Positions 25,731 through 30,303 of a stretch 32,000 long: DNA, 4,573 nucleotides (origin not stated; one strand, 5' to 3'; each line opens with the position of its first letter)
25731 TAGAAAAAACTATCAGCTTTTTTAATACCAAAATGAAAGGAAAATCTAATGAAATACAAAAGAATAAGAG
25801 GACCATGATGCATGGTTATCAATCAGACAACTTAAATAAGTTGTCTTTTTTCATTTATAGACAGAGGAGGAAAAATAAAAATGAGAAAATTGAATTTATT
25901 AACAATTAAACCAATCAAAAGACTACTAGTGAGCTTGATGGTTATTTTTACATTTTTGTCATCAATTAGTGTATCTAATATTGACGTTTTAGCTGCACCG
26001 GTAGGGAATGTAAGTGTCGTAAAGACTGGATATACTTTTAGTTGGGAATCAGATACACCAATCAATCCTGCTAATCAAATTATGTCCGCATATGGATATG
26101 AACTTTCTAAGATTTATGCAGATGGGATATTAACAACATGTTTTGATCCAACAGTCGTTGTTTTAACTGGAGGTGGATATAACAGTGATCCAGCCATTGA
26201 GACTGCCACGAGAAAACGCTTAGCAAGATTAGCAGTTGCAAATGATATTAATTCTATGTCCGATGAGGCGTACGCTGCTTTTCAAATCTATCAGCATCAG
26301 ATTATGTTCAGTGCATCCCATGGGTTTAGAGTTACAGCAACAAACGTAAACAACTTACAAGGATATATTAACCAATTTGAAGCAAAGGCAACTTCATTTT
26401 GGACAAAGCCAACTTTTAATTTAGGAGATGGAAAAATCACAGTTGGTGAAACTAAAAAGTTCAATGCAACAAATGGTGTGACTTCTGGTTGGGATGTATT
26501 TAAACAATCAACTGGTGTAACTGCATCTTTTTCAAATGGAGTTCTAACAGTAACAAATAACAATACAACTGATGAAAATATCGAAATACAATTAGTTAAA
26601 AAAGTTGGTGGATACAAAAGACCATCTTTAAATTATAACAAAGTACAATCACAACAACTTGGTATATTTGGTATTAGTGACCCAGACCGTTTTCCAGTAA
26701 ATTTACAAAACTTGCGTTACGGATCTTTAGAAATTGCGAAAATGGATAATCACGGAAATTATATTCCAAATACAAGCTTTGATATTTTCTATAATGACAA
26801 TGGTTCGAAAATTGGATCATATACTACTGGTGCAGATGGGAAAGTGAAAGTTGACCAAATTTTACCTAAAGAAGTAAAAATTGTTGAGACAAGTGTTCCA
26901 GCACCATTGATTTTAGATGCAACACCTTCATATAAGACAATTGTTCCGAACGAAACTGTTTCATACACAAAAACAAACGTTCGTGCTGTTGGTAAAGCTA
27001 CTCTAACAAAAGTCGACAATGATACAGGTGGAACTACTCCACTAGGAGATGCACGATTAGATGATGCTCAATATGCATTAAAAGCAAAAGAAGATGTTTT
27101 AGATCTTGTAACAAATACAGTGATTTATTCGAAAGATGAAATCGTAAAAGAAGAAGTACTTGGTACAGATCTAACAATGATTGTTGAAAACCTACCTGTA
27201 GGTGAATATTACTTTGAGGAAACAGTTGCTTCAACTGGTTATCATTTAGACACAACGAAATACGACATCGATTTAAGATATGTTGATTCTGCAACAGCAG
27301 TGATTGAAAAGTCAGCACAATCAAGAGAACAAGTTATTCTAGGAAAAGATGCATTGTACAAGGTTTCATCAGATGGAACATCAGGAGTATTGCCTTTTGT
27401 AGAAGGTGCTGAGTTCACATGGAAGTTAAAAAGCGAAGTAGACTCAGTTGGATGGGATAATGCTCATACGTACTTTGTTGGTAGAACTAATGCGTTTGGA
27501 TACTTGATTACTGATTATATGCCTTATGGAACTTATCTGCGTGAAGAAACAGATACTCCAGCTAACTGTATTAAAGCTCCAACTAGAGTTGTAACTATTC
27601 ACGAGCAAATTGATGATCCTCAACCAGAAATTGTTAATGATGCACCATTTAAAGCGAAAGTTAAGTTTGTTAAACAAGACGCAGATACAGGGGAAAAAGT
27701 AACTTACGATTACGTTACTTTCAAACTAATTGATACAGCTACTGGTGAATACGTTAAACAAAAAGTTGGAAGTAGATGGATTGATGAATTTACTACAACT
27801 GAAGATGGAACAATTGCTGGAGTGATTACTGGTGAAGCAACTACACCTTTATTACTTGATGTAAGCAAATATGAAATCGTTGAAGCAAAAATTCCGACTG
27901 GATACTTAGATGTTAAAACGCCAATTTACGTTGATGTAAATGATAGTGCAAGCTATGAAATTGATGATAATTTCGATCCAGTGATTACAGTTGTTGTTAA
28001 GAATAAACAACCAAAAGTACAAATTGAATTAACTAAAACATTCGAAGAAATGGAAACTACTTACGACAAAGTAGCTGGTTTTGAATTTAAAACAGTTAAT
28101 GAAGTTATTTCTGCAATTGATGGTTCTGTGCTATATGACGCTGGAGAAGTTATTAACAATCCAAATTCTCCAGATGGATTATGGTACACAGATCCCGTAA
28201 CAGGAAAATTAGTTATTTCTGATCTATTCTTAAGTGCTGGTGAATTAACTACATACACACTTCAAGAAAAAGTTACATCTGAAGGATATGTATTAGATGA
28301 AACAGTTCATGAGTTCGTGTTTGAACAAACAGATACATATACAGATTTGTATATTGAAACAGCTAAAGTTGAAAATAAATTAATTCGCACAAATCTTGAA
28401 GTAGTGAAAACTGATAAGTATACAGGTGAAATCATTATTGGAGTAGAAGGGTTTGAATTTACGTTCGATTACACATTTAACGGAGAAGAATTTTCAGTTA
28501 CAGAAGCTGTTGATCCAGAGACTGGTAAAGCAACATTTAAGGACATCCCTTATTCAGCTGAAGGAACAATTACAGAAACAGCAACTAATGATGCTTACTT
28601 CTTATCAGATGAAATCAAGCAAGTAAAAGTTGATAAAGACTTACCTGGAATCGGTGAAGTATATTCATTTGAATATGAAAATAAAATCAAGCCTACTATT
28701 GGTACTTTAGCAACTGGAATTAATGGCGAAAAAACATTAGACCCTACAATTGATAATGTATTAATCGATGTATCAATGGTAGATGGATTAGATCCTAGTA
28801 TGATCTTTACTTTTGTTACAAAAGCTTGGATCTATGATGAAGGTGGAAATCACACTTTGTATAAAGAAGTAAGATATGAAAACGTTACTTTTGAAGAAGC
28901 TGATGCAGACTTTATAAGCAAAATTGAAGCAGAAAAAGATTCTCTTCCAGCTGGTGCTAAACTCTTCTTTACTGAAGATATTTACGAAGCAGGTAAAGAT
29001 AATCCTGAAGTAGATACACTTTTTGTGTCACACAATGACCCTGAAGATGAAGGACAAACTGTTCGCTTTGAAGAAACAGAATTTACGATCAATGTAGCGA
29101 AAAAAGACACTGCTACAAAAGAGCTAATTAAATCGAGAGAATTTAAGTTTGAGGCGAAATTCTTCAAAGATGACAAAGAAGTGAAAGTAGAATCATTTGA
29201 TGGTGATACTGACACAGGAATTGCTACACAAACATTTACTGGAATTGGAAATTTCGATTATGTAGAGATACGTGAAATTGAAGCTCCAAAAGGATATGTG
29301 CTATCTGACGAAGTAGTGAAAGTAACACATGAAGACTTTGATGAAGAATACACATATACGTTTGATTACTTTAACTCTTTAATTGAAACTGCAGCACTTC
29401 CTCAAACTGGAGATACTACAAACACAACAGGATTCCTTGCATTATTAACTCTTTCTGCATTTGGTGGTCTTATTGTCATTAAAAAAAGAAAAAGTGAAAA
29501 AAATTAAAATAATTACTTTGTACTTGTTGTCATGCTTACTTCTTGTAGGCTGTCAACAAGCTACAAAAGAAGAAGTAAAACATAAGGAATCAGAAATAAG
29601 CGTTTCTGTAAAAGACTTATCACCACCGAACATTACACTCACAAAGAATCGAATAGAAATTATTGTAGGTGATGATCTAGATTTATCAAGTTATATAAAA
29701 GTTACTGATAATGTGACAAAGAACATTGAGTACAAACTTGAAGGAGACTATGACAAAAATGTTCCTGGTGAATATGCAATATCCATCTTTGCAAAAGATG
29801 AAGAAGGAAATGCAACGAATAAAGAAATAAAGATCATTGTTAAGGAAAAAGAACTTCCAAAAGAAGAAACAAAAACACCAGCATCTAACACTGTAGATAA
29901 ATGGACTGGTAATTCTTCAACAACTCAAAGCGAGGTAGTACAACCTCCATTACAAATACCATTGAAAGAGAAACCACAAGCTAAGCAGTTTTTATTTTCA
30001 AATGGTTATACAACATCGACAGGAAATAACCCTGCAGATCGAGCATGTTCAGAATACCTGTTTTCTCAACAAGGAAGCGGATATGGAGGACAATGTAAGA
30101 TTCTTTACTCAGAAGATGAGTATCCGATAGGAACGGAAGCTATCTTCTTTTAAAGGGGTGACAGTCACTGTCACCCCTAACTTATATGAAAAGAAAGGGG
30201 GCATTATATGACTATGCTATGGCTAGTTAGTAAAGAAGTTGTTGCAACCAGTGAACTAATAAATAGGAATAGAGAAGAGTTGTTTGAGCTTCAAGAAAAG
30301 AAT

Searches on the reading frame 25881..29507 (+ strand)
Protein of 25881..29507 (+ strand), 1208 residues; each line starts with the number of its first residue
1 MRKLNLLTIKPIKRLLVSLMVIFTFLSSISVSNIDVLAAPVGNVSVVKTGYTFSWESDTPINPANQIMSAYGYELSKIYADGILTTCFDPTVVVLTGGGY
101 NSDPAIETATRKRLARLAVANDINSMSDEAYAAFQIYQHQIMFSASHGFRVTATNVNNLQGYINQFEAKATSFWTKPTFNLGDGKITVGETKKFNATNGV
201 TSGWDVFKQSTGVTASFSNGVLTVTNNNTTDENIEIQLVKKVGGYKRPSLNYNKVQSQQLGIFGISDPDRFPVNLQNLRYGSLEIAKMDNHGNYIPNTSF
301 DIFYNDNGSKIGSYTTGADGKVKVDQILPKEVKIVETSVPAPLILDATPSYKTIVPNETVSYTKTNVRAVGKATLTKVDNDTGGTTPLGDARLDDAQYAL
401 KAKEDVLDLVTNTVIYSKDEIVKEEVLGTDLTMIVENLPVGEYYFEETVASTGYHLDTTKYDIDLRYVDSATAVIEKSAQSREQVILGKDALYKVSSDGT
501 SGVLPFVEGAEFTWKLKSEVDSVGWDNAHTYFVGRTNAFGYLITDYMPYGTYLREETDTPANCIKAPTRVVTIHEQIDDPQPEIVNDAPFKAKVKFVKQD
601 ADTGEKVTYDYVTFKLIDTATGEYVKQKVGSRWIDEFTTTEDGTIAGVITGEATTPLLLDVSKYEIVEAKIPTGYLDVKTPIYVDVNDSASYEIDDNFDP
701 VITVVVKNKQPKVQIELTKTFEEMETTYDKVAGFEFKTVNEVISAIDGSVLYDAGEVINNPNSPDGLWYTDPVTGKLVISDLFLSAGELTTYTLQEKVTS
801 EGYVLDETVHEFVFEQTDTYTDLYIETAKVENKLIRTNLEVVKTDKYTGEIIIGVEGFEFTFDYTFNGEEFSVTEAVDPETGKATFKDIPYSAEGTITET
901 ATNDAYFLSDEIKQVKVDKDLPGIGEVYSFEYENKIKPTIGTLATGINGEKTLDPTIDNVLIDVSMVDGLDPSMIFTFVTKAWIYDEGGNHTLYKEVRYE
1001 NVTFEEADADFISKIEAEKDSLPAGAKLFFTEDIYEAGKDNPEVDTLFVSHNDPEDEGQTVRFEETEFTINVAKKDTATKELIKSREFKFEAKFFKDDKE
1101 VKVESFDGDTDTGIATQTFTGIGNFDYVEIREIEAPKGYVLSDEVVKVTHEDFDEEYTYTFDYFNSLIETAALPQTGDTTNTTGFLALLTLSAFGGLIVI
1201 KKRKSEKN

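Call 10: search_protein_families(library=pfam, proteins=[window:25881-29507:+], max_evalue=0.01)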
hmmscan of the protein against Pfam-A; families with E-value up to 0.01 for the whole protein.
window:25881-29507:+ (1208 aa): 3 families
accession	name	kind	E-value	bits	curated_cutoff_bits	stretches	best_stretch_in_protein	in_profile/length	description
PF17802.7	SpaA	-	4e-37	126.7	23.1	5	281-366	1-89/91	Prealbumin-like fold domain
PF00746.26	Gram_pos_anchor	-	7.4e-06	26.2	20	1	1171-1207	7-43/43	LPXTG cell wall anchor motif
PF18202.7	TQ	-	0.00039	21.3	23.8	1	938-1062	1-126/127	T-Q ester bond containing domain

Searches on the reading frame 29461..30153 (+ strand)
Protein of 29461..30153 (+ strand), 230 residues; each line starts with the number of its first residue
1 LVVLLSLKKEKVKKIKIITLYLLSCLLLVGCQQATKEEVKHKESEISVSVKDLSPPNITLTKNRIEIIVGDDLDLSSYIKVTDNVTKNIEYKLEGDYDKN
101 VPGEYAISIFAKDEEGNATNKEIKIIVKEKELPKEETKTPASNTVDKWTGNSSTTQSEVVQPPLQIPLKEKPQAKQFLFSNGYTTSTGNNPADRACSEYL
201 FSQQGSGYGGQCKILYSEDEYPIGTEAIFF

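Call 9: search_protein_families(library=pfam, proteins=[window:29461-30153:+], max_evalue=0.01)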
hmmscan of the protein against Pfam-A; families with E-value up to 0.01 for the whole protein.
window:29461-30153:+ (230 aa): 2 families
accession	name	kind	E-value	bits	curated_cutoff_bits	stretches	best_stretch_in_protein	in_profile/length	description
PF20164.4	GspA_SrpA_N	-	0.002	18.9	27.4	0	97-130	81-114/117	GspA/SrpA SigLec-like domain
PF18981.6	InlK_D3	-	0.0075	16.8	25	0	89-127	32-75/75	Internalin K domain (D3/D4)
